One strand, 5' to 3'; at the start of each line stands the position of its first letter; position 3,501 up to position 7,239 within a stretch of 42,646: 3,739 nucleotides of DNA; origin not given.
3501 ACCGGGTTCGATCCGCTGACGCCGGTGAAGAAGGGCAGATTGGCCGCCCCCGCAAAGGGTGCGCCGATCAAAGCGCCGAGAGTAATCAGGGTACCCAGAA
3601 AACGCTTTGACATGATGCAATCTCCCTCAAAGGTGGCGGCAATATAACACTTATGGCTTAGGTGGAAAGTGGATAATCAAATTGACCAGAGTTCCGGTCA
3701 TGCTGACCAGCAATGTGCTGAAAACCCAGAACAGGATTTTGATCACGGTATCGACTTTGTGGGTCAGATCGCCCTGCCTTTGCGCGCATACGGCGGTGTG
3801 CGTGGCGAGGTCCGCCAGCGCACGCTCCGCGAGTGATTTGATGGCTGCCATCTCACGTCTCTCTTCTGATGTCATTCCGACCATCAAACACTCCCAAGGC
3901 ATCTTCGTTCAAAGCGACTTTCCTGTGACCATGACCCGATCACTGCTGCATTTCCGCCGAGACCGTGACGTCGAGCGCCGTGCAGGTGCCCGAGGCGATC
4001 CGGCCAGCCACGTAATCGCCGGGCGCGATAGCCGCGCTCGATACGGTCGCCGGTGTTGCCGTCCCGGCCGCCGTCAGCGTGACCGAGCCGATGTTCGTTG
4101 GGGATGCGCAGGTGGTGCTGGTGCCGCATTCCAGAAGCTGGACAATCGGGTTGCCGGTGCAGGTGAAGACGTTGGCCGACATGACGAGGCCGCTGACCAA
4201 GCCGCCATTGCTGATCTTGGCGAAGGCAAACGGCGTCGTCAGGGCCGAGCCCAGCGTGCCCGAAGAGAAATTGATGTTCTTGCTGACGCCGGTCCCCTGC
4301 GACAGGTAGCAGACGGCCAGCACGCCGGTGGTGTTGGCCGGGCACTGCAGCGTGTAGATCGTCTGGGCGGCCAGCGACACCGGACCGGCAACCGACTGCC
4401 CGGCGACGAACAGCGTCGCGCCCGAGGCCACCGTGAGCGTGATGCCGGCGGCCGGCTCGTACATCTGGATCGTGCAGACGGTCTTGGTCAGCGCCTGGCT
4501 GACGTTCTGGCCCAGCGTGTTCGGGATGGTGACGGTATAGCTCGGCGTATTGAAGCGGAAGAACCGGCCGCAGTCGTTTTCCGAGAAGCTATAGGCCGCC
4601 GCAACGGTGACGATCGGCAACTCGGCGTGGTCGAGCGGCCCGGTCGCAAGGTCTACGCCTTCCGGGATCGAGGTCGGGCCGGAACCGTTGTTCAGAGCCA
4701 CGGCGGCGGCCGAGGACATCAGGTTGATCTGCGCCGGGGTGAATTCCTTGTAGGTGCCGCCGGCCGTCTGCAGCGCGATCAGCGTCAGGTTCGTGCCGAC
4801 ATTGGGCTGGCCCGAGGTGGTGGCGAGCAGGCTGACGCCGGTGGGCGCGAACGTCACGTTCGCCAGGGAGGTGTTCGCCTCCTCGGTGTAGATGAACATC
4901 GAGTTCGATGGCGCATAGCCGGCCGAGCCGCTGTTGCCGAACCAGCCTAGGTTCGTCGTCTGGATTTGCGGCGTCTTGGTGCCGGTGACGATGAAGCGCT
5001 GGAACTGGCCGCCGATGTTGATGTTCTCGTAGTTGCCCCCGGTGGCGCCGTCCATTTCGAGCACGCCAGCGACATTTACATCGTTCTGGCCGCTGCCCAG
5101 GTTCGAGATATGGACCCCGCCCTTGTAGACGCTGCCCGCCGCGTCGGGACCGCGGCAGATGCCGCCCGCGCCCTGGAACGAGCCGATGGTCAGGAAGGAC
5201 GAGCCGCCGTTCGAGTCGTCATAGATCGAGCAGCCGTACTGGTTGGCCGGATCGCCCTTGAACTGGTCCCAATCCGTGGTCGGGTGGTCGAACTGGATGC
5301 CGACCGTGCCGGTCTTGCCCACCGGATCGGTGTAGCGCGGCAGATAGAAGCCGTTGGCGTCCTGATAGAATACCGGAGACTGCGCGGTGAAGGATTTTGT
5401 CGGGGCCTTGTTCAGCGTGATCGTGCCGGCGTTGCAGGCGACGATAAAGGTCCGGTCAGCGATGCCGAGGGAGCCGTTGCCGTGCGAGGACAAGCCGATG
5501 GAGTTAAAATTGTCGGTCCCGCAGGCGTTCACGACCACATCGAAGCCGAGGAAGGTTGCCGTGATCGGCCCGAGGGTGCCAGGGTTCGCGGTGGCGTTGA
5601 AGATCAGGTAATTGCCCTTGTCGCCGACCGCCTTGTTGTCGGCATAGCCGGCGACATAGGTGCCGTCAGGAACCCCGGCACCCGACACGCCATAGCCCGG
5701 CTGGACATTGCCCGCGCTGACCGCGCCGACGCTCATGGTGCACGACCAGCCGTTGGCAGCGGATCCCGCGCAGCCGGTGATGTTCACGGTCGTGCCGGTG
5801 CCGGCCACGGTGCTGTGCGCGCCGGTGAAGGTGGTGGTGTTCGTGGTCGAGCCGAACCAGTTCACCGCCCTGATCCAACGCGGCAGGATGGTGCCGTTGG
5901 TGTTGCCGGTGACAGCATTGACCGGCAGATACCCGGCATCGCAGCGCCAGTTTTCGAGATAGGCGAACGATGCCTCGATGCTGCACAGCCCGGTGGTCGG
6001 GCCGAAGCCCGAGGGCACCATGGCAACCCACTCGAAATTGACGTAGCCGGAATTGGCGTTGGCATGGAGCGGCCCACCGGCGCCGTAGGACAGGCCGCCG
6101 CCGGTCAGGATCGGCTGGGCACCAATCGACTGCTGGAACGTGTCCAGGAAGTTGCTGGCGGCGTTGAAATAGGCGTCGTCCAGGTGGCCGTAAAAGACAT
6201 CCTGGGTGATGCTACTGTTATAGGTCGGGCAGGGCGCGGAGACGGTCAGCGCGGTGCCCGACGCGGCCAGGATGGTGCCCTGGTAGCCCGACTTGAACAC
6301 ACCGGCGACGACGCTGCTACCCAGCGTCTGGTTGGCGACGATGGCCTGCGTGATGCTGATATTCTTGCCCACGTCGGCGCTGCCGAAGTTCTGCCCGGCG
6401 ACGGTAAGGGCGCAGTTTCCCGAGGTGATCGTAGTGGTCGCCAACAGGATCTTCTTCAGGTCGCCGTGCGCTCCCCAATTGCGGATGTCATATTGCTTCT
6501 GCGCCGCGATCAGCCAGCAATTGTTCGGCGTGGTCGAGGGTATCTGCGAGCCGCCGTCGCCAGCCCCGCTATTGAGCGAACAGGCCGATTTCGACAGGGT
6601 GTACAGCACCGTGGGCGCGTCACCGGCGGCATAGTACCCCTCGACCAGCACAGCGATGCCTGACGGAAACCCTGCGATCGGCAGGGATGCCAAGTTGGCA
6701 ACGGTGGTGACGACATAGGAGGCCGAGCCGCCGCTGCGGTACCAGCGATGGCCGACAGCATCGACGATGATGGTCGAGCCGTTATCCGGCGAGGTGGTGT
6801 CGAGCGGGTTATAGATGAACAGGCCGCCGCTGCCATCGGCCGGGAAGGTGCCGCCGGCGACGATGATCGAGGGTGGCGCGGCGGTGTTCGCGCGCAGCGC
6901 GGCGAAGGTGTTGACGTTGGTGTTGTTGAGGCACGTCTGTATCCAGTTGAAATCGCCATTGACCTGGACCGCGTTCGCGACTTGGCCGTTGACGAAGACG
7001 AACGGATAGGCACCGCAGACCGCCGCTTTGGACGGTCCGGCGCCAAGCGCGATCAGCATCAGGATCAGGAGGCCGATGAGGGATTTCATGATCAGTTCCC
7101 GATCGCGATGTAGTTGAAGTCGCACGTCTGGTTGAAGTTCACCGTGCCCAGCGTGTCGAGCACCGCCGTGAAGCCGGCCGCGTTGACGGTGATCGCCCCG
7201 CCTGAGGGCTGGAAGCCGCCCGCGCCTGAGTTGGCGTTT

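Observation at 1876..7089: Three fibre-region proteins in a row have Sec-type signal peptides, with a tail-anchored membrane protein among them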

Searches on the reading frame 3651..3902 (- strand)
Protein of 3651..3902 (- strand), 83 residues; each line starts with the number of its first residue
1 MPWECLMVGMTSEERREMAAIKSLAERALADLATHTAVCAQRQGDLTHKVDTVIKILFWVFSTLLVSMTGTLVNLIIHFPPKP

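Call 6: search_protein_families(library=pfam, proteins=[window:3651-3902:-], max_evalue=0.01)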
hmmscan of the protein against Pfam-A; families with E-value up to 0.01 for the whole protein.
window:3651-3902:- (83 aa): 0 families

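Call 7: search_protein_families(library=phrogs, proteins=[window:3651-3902:-], max_evalue=0.01)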
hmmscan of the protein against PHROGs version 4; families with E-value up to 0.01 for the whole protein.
window:3651-3902:- (83 aa): 0 families

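Call 68: search_protein_families(library=pfam, proteins=[window:3654-3875:-], max_evalue=5)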
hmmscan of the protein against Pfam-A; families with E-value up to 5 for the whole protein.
seq(74 aa): 0 families

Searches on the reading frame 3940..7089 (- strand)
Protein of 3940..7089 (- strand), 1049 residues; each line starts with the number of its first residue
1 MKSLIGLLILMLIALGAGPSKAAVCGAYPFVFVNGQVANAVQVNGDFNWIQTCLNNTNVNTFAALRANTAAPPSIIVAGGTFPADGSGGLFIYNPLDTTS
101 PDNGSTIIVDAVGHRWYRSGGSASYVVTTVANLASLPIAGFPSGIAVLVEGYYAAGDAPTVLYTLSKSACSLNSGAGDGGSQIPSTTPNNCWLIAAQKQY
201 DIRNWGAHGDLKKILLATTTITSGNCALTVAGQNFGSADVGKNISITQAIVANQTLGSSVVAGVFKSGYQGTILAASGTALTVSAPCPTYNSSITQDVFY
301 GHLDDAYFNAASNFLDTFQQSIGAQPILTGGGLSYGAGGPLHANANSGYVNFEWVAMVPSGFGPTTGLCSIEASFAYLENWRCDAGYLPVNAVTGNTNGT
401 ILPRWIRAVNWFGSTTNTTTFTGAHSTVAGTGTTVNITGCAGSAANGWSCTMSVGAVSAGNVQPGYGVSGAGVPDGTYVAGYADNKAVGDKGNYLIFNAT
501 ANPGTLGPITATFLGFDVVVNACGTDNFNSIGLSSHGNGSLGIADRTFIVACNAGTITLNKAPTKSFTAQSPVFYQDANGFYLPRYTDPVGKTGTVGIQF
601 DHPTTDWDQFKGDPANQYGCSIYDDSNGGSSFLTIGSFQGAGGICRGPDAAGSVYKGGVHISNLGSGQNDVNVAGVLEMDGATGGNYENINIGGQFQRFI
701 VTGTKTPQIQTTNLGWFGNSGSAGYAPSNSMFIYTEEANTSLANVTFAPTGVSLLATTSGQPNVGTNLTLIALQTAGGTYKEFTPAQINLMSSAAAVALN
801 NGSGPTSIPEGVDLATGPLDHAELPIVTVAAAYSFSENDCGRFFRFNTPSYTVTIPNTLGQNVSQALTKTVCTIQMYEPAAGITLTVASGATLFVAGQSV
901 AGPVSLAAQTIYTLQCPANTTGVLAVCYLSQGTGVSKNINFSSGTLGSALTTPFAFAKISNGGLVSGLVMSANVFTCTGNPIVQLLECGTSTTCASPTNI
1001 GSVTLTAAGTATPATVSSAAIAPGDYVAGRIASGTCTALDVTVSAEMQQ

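Call 6: search_protein_families(library=pfam, proteins=[window:3940-7089:-], max_evalue=0.01)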
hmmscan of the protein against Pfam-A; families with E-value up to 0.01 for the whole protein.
window:3940-7089:- (1049 aa): 0 families

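Call 7: search_protein_families(library=phrogs, proteins=[window:3940-7089:-], max_evalue=0.01)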
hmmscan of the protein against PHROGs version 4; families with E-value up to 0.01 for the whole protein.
window:3940-7089:- (1049 aa): 1 family
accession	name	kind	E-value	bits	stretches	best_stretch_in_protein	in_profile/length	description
phrog_2477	-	unknown function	0.00014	21.5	1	87-127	243-283/600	-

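Call 16: search_dna_similar(query=window:3940-7089:-, collection=phages, mode=protein, max_rows=20, max_evalue=0.001)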
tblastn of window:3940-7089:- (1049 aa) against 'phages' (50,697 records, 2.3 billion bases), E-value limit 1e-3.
Records with a match: 7; places in all: 7; records where one place covers at least 80% of the query: 0.
Best place of each record, by identity: <60% 7.
By first word of the organism name: Burkholderia 4; Shewanella 1; Hujiaoplasma 1; Aeromonas 1.
By host as written in the record: - 2; Burkholderia cepacia 2; Shewanella baltica 1; Tenericutes bacterium zrk29 1; Aeromonas popoffii CEMTC 4062 1.
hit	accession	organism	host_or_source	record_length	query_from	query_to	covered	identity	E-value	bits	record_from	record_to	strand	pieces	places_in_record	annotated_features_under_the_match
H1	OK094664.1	Shewanella phage vB_Sb_QDWS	Shewanella baltica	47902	151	210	6%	55.7%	3e-4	51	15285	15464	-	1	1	none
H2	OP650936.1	Hujiaoplasma phage zrk29-1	Tenericutes bacterium zrk29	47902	151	210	6%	55.7%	3e-4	51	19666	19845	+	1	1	record has no annotation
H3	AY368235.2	Burkholderia phage Bcep43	-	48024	123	193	7%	42.3%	7e-4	50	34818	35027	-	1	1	Bcep43-48: gp48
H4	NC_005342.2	Burkholderia phage Bcep43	Burkholderia cepacia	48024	123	193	7%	42.3%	7e-4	50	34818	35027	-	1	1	Bcep43-48: tail fiber protein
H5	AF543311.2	Burkholderia phage Bcep781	-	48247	123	193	7%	42.3%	8e-4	50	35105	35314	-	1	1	Bcep781-49: gp49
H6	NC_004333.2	Burkholderia phage Bcep781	Burkholderia cepacia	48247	123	193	7%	42.3%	8e-4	50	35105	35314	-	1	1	Bcep781-49: tail fiber protein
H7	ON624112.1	Aeromonas phage Aer_P220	Aeromonas popoffii CEMTC 4062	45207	61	118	6%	43.1%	1e-4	52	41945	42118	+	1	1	putative tail spike protein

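Call 28: find_homologous_proteins(query=window:3940-7089:-, max_evalue=0.001)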
Query window:3940-7089:- (1049 aa): 6 proteins with E <= 0.001 among 8000 candidates.
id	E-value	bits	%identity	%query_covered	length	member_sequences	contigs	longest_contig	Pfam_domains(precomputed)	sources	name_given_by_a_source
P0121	0.0e+0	2324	100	100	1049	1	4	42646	PF27114.1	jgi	jgi:hypothetical protein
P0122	5.5e-147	510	63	26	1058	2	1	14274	PF27114.1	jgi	-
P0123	1.0e-98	350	81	18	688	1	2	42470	PF27114.1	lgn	-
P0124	3.0e-71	259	38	41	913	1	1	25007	PF27114.1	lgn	-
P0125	4.1e-20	90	50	11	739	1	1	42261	-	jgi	jgi:hypothetical protein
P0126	3.2e-19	87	60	8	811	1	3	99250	PF13229.13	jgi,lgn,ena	jgi:hypothetical protein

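Call 39: get_annotated_region(hit=H4, flank=4000)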
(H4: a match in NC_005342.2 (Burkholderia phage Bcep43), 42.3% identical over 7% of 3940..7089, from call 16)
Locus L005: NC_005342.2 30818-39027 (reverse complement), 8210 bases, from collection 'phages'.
description: Burkholderia phage Bcep43, complete genome.
organism: Burkholderia phage Bcep43 (NCBI taxid 2883945)
taxonomy: Viruses; Duplodnaviria; Heunggongvirae; Uroviricota; Caudoviricetes; Naesvirus; Naesvirus bcep43
host: Burkholderia cepacia; source: -; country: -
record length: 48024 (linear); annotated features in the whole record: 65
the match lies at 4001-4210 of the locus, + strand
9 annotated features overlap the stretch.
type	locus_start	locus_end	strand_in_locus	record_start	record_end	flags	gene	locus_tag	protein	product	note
CDS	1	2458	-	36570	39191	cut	Bcep43-51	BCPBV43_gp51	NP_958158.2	DNA primase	phage DNA helicase; similar to Bcep781gp52 and Bcep1gp54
CDS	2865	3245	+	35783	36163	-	Bcep43-50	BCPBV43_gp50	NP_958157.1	baseplate wedge subunit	hypothetical protein; similar to Bcep781gp51 and Bcep1gp53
CDS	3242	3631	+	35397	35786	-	Bcep43-49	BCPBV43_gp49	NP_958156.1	gp49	hypothetical protein; similar to Bcep781gp50 and Bcep1gp52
CDS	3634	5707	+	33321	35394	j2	Bcep43-48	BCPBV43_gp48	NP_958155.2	tail fiber protein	possible tail fiber; possible signal peptide domain; similar to Bcep781gp49 and Bcep1gp51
CDS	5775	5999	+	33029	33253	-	Bcep43-47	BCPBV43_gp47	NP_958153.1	gp47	hypothetical protein; similar to Bcep781gp48 and Bcep1gp50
CDS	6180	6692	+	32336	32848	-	Bcep43-46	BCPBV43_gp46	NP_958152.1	gp46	hypothetical protein; similar to Bcep781gp47 and Bcep1gp48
CDS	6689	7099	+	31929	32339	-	Bcep43-45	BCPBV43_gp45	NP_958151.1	tail assembly chaperone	hypothetical protein; similar to Bcep781gp46 and Bcep1gp47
CDS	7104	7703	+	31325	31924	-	Bcep43-44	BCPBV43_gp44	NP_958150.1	gp44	hypothetical protein; similar to Bcep781gp45 and Bcep1gp46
CDS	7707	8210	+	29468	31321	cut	Bcep43-43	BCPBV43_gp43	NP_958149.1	tail length tape measure protein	hypothetical membrane protein; similar to Bcep781gp44 and Bcep1gp45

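Call 40: get_annotated_region(hit=H7, flank=4000)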
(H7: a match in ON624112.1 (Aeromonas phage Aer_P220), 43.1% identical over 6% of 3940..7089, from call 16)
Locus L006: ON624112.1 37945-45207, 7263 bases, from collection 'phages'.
description: Aeromonas phage Aer_P220, complete genome.
organism: Aeromonas phage Aer_P220 (NCBI taxid 2951227)
taxonomy: Viruses; Duplodnaviria; Heunggongvirae; Uroviricota; Caudoviricetes; Autographiviridae
host: Aeromonas popoffii CEMTC 4062; source: River Yinya water; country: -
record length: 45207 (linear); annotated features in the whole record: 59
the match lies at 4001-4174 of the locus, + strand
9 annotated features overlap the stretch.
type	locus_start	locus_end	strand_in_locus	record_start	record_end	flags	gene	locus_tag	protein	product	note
CDS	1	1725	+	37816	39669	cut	-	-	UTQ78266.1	terminase large subunit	-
CDS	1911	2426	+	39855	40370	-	-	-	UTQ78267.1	tail needle and knob protein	-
CDS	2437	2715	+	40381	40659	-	-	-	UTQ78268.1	acetyl-CoA acetyltransferase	-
CDS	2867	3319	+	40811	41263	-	-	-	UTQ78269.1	lytic murein transglycosylase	-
CDS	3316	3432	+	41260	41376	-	-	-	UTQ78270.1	hypothetical protein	-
CDS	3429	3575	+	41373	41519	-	-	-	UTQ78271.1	transmembrane helix containing protein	-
CDS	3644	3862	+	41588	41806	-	-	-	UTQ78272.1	putative O-spanin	-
CDS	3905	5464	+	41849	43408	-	-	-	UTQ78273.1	putative tail spike protein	-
CDS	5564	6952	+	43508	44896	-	-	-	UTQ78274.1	putative tail protein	-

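Call 48: search_solved_structures(query=window:3940-7089:-, max_evalue=1, show_alignments=3)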
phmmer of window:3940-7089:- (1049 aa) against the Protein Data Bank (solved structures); distinct sequences matched with E-value up to 1: 0.

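Call 82: predict_structure(alignment_id=A2)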
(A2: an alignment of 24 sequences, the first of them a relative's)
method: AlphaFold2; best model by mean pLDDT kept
length: 1049 residues; sequences in the alignment: 24
mean_pLDDT: 53.7   pTM: 0.40
mean pLDDT of the five models: 53.7, 52.8, 51.3, 50.3, 48.5
residues with pLDDT >= 90: 45; 70-90: 171; 50-70: 315; < 50: 518
segments of 3 or more residues with pLDDT < 50: 19-55, 81-85, 174-177, 207-235, 247-275, 277-302, 321-323, 330-333, 357-365, 385-390, 397-400, 409-435, 455-461, 486-490, 510-579, 607-618, 664-675, 718-728, 748-769, 772-825, 933-1049
pLDDT, mean of each block of 10 residues (from residue 1): 64 53 40 37 36 54 86 77 55 85 84 84 70 88 84 70 89 58 89 74 52 29 36 49 48 36 38 47 36 30 55 56 50 50 60 52 48 50 49 51 54 35 29 48 54 47 54 62 50 60 52 34 34 36 37 33 35 40 60 56 54 48 69 65 62 66 46 49 63 57 56 57 45 53 51 44 45 43 43 36 30 33 47 85 77 86 55 79 84 86 84 83 79 42 35 34 38 39 38 40 45 46 42 42 35
secondary structure, 60 per line:
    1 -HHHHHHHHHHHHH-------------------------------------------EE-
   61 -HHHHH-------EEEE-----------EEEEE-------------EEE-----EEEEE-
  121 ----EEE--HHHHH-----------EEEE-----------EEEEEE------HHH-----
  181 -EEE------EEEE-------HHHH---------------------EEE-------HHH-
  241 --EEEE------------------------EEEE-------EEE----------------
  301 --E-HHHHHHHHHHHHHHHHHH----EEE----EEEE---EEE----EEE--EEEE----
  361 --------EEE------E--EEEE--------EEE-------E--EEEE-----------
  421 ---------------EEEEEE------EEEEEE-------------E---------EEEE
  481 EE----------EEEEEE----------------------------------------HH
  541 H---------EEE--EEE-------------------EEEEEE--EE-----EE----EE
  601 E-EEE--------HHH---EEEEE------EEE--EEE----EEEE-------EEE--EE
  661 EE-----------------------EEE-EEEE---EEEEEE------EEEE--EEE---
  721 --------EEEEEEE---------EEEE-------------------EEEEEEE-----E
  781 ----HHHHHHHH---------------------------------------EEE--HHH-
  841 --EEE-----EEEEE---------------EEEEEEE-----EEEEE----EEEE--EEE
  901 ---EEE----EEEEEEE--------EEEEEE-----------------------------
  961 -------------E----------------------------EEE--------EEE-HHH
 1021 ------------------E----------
elements in order (helices of 4 or more, strands of 3 or more residues): H2-14 H62-66 E74-77 E89-93 E107-109 E115-119 E125-127 H130-134 E146-149 E161-166 E182-184 E191-194 H202-205 E227-229 E243-246 E271-274 E282-284 H305-322 E327-329 E334-337 E341-343 E348-350 E353-356 E369-371 E381-384 E393-395 E406-409 E436-441 E448-453 E477-482 E493-498 E551-553 E556-558 E578-583 E599-601 E603-605 E620-624 E631-633 E636-638 E643-646 E654-656 E659-662 E686-688 E690-693 E697-702 E709-712 E715-717 E729-735 E745-748 E768-774 H785-792 E832-834 E843-845 E851-855 E871-877 E883-887 E892-895 E898-900 E904-906 E911-917 E926-931 E1003-1005 E1014-1016

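Call 97: find_encoding_contigs(protein=P0126, flank=10000, max_places=2)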
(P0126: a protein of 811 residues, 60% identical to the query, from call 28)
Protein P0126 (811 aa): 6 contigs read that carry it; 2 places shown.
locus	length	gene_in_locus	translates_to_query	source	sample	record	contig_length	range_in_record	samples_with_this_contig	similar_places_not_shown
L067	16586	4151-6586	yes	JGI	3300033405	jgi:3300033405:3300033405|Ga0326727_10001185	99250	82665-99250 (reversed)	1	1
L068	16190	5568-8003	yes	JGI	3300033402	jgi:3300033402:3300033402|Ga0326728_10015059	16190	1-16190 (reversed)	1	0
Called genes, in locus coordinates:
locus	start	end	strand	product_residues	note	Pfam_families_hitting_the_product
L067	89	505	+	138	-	PF01527:HTH_Tnp_1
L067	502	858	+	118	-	PF05717:TnpB_IS66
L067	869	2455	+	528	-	PF13007:LZ_Tnp_IS66, PF13005:zf-IS66, PF03050:DDE_Tnp_IS66, PF13817:DDE_Tnp_IS66_C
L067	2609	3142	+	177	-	-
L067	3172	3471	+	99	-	-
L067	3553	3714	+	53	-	-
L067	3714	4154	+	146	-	-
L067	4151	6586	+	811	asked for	PF13229:Beta_helix (faint)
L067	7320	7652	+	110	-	-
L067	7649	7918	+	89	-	-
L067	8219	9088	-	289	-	-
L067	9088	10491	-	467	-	PF00772:DnaB, PF13481:AAA_25, PF03796:DnaB_C, PF06745:ATPase (faint)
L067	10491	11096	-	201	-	-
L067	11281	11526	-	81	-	-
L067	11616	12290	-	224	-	-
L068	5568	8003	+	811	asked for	PF13229:Beta_helix (faint)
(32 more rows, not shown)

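Call 98: find_encoding_contigs(protein=P0125, flank=10000, max_places=1)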
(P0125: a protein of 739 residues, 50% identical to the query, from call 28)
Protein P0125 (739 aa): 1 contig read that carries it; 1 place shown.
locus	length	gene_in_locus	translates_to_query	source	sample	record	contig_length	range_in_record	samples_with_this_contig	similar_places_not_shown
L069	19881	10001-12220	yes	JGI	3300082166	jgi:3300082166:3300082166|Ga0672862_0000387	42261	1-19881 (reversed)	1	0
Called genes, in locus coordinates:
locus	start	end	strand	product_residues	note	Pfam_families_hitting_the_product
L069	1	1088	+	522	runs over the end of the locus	-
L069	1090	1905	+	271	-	-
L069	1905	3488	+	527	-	-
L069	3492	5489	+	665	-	-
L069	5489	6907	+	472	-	-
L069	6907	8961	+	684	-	-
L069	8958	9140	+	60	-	-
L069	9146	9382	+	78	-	-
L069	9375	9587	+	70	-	-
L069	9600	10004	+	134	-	-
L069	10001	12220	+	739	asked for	-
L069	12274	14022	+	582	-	-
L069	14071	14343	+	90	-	-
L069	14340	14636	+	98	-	-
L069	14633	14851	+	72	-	-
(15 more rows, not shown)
